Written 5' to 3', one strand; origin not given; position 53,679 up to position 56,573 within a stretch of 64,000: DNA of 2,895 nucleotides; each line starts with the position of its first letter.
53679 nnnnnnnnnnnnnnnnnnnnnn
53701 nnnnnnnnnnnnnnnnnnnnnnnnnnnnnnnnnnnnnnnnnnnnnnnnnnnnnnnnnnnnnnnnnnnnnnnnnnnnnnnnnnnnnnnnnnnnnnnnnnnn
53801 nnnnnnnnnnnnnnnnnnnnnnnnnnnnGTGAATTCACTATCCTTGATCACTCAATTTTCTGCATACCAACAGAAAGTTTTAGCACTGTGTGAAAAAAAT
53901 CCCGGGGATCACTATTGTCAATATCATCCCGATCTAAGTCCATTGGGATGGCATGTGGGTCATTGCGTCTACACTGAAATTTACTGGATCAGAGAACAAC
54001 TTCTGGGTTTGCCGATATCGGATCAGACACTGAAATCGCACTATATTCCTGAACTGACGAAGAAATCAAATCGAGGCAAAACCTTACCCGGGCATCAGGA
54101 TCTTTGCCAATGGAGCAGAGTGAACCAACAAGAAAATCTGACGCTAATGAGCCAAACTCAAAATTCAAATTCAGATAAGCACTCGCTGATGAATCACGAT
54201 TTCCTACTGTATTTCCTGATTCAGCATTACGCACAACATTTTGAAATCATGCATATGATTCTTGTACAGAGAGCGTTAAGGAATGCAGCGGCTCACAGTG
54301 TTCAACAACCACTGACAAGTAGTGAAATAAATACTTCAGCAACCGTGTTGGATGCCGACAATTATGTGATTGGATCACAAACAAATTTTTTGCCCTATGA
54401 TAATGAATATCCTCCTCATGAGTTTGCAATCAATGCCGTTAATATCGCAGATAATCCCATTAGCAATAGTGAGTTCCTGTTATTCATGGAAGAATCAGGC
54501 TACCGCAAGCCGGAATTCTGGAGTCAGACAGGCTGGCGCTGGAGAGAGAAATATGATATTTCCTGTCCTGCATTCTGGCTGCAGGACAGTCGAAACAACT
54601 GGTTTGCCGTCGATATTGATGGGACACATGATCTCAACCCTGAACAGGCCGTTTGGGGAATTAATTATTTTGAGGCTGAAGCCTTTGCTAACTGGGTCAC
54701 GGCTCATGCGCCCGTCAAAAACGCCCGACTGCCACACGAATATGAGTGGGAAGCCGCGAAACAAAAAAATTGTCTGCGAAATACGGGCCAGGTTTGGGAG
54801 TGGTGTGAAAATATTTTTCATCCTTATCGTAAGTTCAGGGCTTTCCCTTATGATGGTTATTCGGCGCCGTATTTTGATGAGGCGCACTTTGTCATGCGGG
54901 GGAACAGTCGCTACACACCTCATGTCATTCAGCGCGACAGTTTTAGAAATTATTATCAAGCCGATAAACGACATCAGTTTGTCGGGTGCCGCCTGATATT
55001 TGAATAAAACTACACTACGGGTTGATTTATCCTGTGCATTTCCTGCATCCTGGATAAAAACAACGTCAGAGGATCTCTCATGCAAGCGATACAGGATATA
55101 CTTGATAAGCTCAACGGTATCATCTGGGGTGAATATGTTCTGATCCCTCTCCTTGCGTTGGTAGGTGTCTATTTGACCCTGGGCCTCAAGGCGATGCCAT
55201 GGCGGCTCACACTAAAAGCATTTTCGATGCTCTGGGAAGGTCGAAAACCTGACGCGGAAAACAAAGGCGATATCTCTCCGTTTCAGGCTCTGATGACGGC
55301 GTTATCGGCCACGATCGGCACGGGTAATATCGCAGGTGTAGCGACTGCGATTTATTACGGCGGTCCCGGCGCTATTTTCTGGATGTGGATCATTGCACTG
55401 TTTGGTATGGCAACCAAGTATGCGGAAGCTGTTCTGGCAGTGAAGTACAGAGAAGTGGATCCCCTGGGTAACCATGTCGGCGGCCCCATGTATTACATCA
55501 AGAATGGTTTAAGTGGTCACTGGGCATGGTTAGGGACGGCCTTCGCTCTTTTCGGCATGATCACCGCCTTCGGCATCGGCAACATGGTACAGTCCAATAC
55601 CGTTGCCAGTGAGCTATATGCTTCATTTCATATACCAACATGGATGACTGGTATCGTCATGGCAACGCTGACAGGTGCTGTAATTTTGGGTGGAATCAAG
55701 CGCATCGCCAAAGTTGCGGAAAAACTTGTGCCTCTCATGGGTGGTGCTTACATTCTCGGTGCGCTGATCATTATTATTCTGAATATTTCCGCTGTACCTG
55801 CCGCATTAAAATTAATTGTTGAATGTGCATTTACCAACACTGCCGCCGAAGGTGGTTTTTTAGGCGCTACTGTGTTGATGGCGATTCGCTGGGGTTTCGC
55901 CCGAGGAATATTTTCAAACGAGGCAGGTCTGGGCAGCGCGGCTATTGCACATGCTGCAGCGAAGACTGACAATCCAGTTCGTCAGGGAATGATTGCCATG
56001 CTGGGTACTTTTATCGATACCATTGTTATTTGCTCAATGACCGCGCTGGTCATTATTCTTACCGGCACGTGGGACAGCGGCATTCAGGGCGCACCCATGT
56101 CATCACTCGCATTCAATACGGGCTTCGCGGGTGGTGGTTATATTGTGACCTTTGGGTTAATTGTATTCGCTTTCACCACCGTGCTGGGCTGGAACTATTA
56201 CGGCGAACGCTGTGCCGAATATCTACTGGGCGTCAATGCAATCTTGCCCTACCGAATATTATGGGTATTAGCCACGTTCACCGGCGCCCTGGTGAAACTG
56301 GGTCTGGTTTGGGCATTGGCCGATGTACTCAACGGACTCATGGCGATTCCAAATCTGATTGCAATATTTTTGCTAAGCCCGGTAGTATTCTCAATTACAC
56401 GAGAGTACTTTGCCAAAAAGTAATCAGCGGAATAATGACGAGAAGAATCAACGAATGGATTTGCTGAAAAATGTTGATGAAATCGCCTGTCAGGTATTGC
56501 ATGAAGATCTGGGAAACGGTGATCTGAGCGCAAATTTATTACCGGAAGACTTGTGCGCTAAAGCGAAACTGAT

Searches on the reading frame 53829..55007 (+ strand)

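Call 64: search_protein_families(library=pfam, proteins=[window:53829-55007:+], max_evalue=0.00001)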
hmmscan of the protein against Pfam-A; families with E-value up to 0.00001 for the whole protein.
window:53829-55007:+ (392 aa): 2 families
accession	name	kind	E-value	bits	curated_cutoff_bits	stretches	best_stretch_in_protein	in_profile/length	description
PF03781.23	FGE-sulfatase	-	3.9e-26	92.7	23.3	2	178-310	12-121/255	Sulfatase-modifying factor enzyme 1-like domain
PF12867.12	DinB_2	-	5.6e-07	30.5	24.8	1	14-141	6-128/128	DinB superfamily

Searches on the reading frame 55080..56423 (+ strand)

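Call 64: search_protein_families(library=pfam, proteins=[window:55080-56423:+], max_evalue=0.00001)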
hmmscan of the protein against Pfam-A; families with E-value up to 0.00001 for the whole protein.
window:55080-56423:+ (447 aa): 1 family
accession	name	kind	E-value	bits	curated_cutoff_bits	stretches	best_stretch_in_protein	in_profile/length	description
PF01235.23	Na_Ala_symp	-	7e-146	486.9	24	1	58-446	6-382/392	Sodium:alanine symporter family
